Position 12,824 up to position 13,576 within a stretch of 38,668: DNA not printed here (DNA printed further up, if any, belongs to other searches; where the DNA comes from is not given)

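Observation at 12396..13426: Intact two-gene module: Panacea/DUF4065-like antitoxin coupled to an unassigned 150-aa partner with a MazF/PemK-like pattern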

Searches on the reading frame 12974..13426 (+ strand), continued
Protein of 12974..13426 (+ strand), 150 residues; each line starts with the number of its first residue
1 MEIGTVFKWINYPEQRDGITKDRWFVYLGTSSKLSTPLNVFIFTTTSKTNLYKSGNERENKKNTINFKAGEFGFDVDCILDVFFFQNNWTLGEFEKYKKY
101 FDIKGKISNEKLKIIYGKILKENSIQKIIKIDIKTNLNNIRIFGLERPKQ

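Call 30: find_encoding_contigs(protein=P0001, flank=5000, max_places=8)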
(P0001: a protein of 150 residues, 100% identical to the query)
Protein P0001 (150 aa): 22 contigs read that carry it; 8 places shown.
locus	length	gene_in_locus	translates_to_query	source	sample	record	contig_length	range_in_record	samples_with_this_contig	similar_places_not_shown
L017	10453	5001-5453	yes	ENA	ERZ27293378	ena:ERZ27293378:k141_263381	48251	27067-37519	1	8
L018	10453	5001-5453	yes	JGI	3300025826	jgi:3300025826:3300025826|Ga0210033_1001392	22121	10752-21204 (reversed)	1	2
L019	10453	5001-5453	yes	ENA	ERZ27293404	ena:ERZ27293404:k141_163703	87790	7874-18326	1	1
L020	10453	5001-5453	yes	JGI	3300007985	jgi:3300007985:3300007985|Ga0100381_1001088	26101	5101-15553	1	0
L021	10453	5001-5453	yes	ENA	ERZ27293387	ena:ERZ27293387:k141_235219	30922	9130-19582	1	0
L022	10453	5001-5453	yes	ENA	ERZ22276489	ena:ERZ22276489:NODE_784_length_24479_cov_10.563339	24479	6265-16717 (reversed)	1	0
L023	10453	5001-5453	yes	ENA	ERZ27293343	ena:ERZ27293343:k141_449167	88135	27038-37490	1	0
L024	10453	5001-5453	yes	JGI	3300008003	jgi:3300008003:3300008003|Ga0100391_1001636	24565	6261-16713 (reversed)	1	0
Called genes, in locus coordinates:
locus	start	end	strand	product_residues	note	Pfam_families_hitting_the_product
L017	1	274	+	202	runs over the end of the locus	PF01553:Acyltransferase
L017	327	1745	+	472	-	-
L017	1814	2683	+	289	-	PF01875:Memo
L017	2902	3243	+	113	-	PF04430:DUF498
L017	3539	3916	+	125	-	-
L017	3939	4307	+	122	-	-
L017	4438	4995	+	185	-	PF13274:SocA_Panacea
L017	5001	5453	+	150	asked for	-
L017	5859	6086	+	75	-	-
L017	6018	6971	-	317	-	PF01745:IPT (weak), PF01715:IPPT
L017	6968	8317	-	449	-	PF00919:UPF0004, PF04055:Radical_SAM, PF01938:TRAM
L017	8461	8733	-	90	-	PF18905:DUF5661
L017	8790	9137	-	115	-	-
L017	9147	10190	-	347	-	PF02585:PIG-L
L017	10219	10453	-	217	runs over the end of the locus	PF00583:Acetyltransf_1 (faint), PF13673:Acetyltransf_10 (faint), PF13508:Acetyltransf_7 (weak)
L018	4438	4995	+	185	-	PF13274:SocA_Panacea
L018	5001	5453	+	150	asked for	-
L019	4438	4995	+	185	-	PF13274:SocA_Panacea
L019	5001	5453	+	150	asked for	-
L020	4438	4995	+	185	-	PF13274:SocA_Panacea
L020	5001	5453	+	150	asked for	-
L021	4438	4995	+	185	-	PF13274:SocA_Panacea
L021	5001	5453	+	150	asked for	-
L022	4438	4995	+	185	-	PF13274:SocA_Panacea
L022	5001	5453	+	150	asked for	-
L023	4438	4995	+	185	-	PF13274:SocA_Panacea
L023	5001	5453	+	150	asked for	-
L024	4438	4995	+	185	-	PF13274:SocA_Panacea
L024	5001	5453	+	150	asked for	-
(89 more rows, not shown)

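Call 37: find_homologous_proteins(query=A2, max_evalue=0.001)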
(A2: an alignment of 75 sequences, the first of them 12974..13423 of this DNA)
Query A2 (75 sequences) (150 aa, profile of the alignment): 39 proteins with E <= 0.001 among 651 candidates.
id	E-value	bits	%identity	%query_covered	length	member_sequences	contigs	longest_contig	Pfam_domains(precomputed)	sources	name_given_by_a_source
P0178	5.0e-50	187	32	99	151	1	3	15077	-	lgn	-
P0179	3.6e-48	181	30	98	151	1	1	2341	-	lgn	-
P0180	5.4e-48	181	34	99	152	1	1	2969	-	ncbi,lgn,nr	ncbi:MAG: hypothetical protein JXB48_22055 [Candidatus Latescibacteria bacterium]|nr:hypothetical pr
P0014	6.0e-48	180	79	99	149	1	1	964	-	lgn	-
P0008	1.2e-46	176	81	99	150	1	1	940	-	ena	-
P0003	1.7e-46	176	85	99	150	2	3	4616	-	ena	-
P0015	2.1e-46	175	77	99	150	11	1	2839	-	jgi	jgi:hypothetical protein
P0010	2.2e-46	175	81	99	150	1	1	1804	-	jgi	jgi:hypothetical protein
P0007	2.8e-46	175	84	99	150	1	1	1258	-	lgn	-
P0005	6.0e-46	174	85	99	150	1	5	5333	-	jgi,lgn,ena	jgi:hypothetical protein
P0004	6.5e-46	174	85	99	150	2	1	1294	-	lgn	-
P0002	7.0e-46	174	86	99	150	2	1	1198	-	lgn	-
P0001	7.2e-46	174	100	100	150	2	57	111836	-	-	-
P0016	9.5e-46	173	77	99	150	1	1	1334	-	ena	-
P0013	1.1e-45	173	78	99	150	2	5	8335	-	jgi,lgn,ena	-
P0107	4.8e-45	171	26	99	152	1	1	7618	-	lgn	-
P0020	2.4e-44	169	65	99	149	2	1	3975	-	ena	-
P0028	3.3e-43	165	55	99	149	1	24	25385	-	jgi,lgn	jgi:hypothetical protein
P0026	5.1e-40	155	58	99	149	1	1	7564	-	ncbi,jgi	-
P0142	5.2e-40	155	27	99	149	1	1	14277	-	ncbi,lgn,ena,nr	ncbi:MAG: hypothetical protein GX442_13285 [Candidatus Riflebacteria bacterium]|nr:hypothetical prot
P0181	1.2e-39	153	29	97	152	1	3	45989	-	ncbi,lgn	-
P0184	1.3e-33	134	37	95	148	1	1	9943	-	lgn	-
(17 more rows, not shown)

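Call 38: find_encoding_contigs(protein=P0181, flank=3000, max_places=2)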
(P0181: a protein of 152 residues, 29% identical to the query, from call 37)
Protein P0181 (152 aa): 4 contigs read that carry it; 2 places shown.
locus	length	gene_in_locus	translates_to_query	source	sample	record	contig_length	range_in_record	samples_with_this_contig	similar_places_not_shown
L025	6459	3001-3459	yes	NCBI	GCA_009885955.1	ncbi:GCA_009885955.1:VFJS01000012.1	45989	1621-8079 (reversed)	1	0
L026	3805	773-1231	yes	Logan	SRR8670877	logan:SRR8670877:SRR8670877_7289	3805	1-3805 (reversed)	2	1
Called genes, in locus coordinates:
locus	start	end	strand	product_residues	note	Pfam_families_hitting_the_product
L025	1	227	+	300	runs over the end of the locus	PF00533:BRCT (weak)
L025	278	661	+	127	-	-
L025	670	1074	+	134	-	PF13648:Lipocalin_4 (weak)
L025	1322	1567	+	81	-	-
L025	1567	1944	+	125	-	PF13650:Asp_protease_2 (weak), PF13975:gag-asp_proteas (weak)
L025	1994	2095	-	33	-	-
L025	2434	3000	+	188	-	PF13274:SocA_Panacea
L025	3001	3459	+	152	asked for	-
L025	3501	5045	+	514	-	PF00239:Resolvase, PF07508:Recombinase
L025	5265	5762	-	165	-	PF02915:Rubrerythrin, PF21349:RUBY_RBDX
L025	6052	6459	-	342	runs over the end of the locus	PF00793:DAHP_synth_1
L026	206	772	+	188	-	PF13274:SocA_Panacea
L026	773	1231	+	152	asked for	-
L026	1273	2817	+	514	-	PF00239:Resolvase, PF07508:Recombinase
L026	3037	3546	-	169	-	PF02915:Rubrerythrin, PF21349:RUBY_RBDX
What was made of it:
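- next to a large serine recombinase (call 38)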

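Call 39: find_encoding_contigs(protein=P0142, flank=3000, max_places=2)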
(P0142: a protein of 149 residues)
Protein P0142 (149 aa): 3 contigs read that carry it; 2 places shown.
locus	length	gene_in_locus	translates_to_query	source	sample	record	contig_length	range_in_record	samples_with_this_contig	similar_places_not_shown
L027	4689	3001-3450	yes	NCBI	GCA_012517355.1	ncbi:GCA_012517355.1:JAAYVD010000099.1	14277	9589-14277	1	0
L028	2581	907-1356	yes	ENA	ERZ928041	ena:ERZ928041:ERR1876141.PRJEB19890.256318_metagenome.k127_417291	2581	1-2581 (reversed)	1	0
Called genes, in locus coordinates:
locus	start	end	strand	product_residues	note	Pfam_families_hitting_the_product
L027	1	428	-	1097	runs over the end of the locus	PF00672:HAMP, PF00990:GGDEF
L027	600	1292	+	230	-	PF07719:TPR_2 (faint), PF13432:TPR_16 (faint), PF13371:TPR_9 (faint), PF00515:TPR_1 (faint), PF13414:TPR_11 (faint), PF14559:TPR_19 (faint), PF13431:TPR_17 (faint)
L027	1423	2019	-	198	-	-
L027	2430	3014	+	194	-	PF13274:SocA_Panacea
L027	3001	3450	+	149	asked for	-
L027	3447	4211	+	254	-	-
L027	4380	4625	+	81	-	PF12728:HTH_17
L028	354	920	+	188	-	PF13274:SocA_Panacea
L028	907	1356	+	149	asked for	-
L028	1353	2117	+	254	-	-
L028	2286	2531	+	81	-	PF12728:HTH_17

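Call 40: find_encoding_contigs(protein=P0178, flank=3000, max_places=2)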
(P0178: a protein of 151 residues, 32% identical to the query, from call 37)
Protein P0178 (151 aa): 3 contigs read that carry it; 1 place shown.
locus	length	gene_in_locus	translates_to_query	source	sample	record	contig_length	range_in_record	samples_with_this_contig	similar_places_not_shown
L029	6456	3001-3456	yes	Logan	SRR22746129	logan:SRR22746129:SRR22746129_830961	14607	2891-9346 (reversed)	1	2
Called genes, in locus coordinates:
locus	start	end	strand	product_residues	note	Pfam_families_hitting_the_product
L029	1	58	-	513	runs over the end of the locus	PF01420:Methylase_S (weak)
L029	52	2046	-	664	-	PF13588:HSDR_N_2, PF02384:N6_Mtase, PF01170:UPF0020 (faint), PF07669:Eco57I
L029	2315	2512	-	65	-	-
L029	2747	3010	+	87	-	-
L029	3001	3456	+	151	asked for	-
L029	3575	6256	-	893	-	PF02629:CoA_binding, PF13380:CoA_binding_2, PF13607:Succ_CoA_lig, PF13549:ATP-grasp_5, PF13302:Acetyltransf_3, PF00583:Acetyltransf_1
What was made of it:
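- next to a type I restriction-modification system (call 40) Another has a type I restriction-modification system (call 40).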

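Call 48: search_solved_structures(query=L007:3689-4045:-, max_evalue=0.001, show_alignments=5)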
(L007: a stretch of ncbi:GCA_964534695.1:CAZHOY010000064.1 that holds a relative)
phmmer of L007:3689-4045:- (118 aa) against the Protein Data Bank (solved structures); distinct sequences matched with E-value up to 0.001: 17.
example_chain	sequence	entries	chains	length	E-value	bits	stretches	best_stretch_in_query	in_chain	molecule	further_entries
4me7_A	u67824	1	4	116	8.4e-19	71.1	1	6-116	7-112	mRNA interferase EndoA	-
4mdx_A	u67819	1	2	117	8.7e-19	71.1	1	6-116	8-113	mRNA interferase EndoA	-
1ne8_A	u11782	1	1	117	8.8e-19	71.1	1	6-116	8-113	conserved hypothetical protein YDCE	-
7bxy_A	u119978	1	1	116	1.3e-18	70.5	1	6-117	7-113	mRNA interferase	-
4hke_A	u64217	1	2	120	1.4e-18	70.4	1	6-116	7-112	Addiction module toxin component PemK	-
4of1_A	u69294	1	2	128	1.4e-16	63.9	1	5-115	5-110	mRNA interferase MazF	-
2mf2_A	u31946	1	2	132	1.8e-16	63.6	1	6-115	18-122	mRNA interferase MazF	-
4mzm_A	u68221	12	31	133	1.8e-16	63.6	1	6-115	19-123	mRNA interferase MazF | MazF mRNA interferase | Endoribonuclease MazF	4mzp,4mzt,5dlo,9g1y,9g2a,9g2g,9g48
5hjz_A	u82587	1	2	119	2.6e-11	47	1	5-116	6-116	Endoribonuclease MazF9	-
6kyt_A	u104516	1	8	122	2.8e-11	46.9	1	5-116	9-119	Endoribonuclease MazF9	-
6kys_A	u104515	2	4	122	3.3e-11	46.7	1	6-116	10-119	Endoribonuclease MazF9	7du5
6l29_A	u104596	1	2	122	6.9e-09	39.2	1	6-116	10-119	mRNA interferase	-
6l2a_A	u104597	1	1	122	1.2e-07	35.2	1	7-116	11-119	mRNA interferase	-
7bye_B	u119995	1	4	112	4.9e-06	30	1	6-89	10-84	Uncharacterized protein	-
5hk0_A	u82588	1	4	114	2.3e-05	27.9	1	6-112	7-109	Endoribonuclease MazF6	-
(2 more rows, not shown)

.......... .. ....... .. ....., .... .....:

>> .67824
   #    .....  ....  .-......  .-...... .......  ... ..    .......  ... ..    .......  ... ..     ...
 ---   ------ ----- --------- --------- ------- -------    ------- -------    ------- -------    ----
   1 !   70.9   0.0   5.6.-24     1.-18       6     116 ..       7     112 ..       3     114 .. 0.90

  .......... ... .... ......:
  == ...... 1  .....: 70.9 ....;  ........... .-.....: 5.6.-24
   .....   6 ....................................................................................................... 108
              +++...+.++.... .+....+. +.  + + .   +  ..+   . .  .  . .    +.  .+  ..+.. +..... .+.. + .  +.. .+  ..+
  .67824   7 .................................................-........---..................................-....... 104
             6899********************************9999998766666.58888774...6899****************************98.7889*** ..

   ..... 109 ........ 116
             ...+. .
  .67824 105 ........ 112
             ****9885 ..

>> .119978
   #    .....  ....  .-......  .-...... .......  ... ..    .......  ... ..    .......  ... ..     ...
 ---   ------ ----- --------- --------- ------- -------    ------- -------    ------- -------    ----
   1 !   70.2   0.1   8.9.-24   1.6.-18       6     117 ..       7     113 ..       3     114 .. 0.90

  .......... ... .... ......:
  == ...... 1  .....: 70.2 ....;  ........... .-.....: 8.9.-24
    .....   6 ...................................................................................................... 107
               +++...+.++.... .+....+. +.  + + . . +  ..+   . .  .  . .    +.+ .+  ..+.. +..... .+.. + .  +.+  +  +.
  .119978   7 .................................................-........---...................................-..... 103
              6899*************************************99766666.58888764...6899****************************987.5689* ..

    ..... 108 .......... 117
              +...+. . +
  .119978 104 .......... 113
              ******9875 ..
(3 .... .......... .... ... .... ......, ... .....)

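Call 49: find_homologous_proteins(query=L007:3689-4042:-, max_evalue=0.00001)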
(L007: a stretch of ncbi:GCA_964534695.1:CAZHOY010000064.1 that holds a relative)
Query L007:3689-4042:- (117 aa): 874 proteins with E <= 0.00001 among 885 candidates; the best 120 are listed.
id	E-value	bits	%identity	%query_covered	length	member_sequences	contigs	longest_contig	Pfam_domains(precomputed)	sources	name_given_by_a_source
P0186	5.7e-61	221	92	100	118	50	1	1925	PF02452.24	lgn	-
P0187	2.9e-60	219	91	100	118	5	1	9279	PF02452.24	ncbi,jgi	jgi:mRNA interferase MazF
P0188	1.1e-47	179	74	98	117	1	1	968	PF02452.24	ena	-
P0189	2.4e-47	178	73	98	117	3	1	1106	PF02452.24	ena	-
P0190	1.7e-46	175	72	98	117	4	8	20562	PF02452.24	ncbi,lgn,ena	-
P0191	6.2e-46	173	72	98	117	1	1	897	PF02452.24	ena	-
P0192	5.4e-45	170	72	97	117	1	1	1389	PF02452.24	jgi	jgi:mRNA interferase MazF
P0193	1.6e-44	168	73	98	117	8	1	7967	PF02452.24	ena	-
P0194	1.9e-44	168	70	98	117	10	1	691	PF02452.24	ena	-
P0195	2.5e-44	168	71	97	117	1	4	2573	PF02452.24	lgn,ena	-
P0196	7.6e-44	166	72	97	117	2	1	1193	PF02452.24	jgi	jgi:mRNA interferase MazF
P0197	1.1e-43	166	71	99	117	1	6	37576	PF02452.24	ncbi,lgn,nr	ncbi:MAG: type II toxin-antitoxin system PemK/MazF family toxin [Actinobacteria bacterium]|nr:type I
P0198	1.2e-43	166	68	98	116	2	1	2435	PF02452.24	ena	-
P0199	1.5e-43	165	71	97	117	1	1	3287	PF02452.24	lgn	-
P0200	1.7e-43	165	69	98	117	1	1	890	PF02452.24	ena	-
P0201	2.0e-43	165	66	99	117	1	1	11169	PF02452.24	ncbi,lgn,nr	ncbi:MAG: type II toxin-antitoxin system PemK/MazF family toxin [Actinobacteria bacterium]|nr:type I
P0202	2.2e-43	165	69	98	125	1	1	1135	PF02452.24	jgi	-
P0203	2.7e-43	165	70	97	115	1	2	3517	PF02452.24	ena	-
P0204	3.1e-43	164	69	97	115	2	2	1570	PF02452.24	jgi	-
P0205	3.3e-43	164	69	97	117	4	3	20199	PF02452.24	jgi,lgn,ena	-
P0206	4.3e-43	164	70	97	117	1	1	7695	PF02452.24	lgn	-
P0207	5.2e-43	164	70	98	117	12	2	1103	PF02452.24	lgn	-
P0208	7.5e-43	163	69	98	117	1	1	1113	PF02452.24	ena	-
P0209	8.1e-43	163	68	97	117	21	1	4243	PF02452.24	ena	-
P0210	1.0e-42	163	70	97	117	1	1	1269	PF02452.24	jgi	jgi:mRNA interferase MazF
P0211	2.0e-42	162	68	97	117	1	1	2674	PF02452.24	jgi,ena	-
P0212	2.1e-42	162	69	97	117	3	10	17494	PF02452.24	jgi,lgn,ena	jgi:mRNA interferase MazF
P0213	2.2e-42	162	69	97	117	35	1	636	PF02452.24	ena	-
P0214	2.6e-42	161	69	97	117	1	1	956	PF02452.24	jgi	jgi:mRNA interferase MazF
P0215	2.7e-42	161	70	97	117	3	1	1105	PF02452.24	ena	-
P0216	3.1e-42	161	69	97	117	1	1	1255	PF02452.24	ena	-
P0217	3.6e-42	161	69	97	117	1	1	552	PF02452.24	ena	-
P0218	3.6e-42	161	69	97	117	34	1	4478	PF02452.24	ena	-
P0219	3.6e-42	161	69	97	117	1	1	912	PF02452.24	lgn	-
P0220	4.0e-42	161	68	97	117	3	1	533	PF02452.24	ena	-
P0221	5.2e-42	160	69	97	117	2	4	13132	PF02452.24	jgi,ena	jgi:Growth inhibitor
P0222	5.7e-42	160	68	97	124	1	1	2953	PF02452.24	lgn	-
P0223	6.0e-42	160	69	97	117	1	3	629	PF02452.24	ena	-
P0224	6.1e-42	160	70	97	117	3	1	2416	PF02452.24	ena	-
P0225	8.0e-42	160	69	97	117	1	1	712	PF02452.24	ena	-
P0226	8.3e-42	160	68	97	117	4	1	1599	PF02452.24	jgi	jgi:mRNA interferase MazF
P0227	9.0e-42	160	67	97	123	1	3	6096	PF02452.24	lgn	-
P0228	2.7e-41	158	70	98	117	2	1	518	PF02452.24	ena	-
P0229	3.1e-41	158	68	97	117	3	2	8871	PF02452.24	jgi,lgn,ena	-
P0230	3.5e-41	158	68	97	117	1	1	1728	PF02452.24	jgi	jgi:mRNA interferase MazF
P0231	3.7e-41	158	66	97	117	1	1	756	PF02452.24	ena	-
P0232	3.9e-41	158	68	97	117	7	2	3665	PF02452.24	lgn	-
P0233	4.2e-41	157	67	97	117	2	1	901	PF02452.24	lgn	-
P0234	5.5e-41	157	67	97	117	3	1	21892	PF02452.24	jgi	-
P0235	5.6e-41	157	66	98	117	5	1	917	PF02452.24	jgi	jgi:mRNA interferase MazF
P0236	5.7e-41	157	68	97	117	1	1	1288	PF02452.24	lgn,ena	-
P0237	5.9e-41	157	70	97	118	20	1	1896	PF02452.24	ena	-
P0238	6.2e-41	157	66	97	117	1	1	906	PF02452.24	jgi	jgi:mRNA interferase MazF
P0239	6.8e-41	157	69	97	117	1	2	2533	PF02452.24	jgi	-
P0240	8.3e-41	157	65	99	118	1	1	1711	PF02452.24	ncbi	-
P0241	8.9e-41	156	68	97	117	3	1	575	PF02452.24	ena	-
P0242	1.3e-40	156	68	97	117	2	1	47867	PF02452.24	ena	-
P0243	1.4e-40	156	69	97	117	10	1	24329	PF02452.24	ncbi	-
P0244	1.7e-40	156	67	97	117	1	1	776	PF02452.24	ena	-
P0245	1.8e-40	155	64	98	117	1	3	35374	PF02452.24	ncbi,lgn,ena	-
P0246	2.0e-40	155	67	97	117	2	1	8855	PF02452.24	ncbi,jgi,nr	ncbi:MAG: type II toxin-antitoxin system PemK/MazF family toxin [Actinobacteria bacterium]|nr:type I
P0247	2.8e-40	155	66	97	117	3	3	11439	PF02452.24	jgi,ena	-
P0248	3.5e-40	155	63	98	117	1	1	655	PF02452.24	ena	-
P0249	4.2e-40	154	64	97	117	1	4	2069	PF02452.24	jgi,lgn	-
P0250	5.2e-40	154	68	97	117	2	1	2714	PF02452.24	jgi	jgi:mRNA interferase MazF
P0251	5.8e-40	154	65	97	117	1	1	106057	PF02452.24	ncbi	-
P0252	7.5e-40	153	66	97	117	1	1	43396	PF02452.24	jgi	jgi:mRNA interferase MazF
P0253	1.2e-39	153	65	97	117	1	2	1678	PF02452.24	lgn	-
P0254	1.3e-39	153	66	97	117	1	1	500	PF02452.24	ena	-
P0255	1.4e-39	153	65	98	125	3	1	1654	PF02452.24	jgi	jgi:mRNA interferase MazF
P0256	2.0e-39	152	64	97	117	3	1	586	PF02452.24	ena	-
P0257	2.8e-39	152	66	97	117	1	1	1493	PF02452.24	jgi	jgi:mRNA interferase MazF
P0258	3.3e-39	151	65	97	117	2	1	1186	PF02452.24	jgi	jgi:mRNA interferase MazF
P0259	3.6e-39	151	67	97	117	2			PF02452.24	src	-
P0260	4.5e-39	151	64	97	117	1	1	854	PF02452.24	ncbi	-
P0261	1.0e-38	150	65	99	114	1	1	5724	PF02452.24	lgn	-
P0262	1.4e-38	149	62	99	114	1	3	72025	PF02452.24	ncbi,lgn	-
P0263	1.4e-38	149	62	99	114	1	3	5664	PF02452.24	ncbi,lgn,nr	ncbi:MAG: type II toxin-antitoxin system PemK/MazF family toxin [Nitrospirae bacterium]|nr:type II t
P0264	3.8e-38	148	65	97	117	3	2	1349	PF02452.24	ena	-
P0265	8.4e-38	147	64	99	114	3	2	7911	PF02452.24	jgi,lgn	jgi:mRNA interferase MazF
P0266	8.5e-38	147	63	97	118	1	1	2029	PF02452.24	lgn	-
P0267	9.8e-38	147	61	97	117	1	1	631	PF02452.24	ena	-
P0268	1.1e-37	146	59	99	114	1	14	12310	PF02452.24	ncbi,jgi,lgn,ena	-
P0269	1.3e-37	146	61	99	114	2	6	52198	PF02452.24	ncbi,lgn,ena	ncbi:MAG: type II toxin-antitoxin system PemK/MazF family toxin [Nitrospirota bacterium]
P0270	3.3e-37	145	57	98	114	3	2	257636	PF02452.24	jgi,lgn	-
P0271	4.6e-37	144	58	98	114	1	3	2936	PF02452.24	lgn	-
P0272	4.6e-37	144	60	99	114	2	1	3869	PF02452.24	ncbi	-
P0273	6.7e-37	144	60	99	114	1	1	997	PF02452.24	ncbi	-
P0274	9.8e-37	143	59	99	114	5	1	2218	PF02452.24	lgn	-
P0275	1.3e-36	143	59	99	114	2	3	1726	PF02452.24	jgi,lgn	-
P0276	2.0e-36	142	63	99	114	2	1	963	PF02452.24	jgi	jgi:mRNA interferase MazF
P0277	2.5e-36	142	59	99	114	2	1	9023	PF02452.24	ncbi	-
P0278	3.2e-36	142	59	98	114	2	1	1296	PF02452.24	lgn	-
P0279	3.9e-36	141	57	99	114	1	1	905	PF02452.24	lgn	-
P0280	5.4e-36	141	59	99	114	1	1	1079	PF02452.24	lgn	-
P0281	6.7e-36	141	61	99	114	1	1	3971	PF02452.24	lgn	-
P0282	8.3e-36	140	59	98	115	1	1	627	PF02452.24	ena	-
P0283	9.9e-36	140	59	99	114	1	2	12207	PF02452.24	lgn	-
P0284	1.2e-35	140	58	99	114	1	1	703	PF02452.24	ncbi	-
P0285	1.5e-35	140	59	99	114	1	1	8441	PF02452.24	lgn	-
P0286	1.7e-35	139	59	99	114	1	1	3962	PF02452.24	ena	-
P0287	2.3e-35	139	57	99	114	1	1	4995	PF02452.24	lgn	-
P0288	2.9e-35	139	56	98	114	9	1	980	PF02452.24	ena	-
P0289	3.1e-35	139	60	99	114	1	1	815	PF02452.24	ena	-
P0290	3.1e-35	139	59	99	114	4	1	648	PF02452.24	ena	-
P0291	4.0e-35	138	56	99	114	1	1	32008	PF02452.24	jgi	jgi:mRNA interferase MazF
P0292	4.4e-35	138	58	99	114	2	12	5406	PF02452.24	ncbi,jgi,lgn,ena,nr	ncbi:MAG: type II toxin-antitoxin system PemK/MazF family toxin [Thermodesulfovibrionia bacterium]|n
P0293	5.3e-35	138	57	99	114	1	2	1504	PF02452.24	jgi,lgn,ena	-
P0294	5.7e-35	138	57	99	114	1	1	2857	PF02452.24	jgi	jgi:mRNA interferase MazF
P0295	6.3e-35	138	59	99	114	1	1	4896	PF02452.24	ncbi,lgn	-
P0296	8.0e-35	137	58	99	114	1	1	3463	PF02452.24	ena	-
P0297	9.0e-35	137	58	99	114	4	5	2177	PF02452.24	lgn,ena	-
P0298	1.1e-34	137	57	99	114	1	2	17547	PF02452.24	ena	-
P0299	1.2e-34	137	59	98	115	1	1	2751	PF02452.24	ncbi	-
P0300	1.3e-34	137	59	99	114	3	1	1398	PF02452.24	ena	-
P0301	1.4e-34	137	60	99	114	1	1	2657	PF02452.24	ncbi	-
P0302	1.4e-34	136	59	99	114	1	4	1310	PF02452.24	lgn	-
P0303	1.6e-34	136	58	99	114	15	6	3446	PF02452.24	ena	-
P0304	1.7e-34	136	55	98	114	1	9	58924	PF02452.24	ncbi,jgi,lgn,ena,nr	ncbi:MAG TPA: type II toxin-antitoxin system PemK/MazF family toxin [Syntrophorhabdaceae bacterium]|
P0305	2.2e-34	136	59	99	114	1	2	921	PF02452.24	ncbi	-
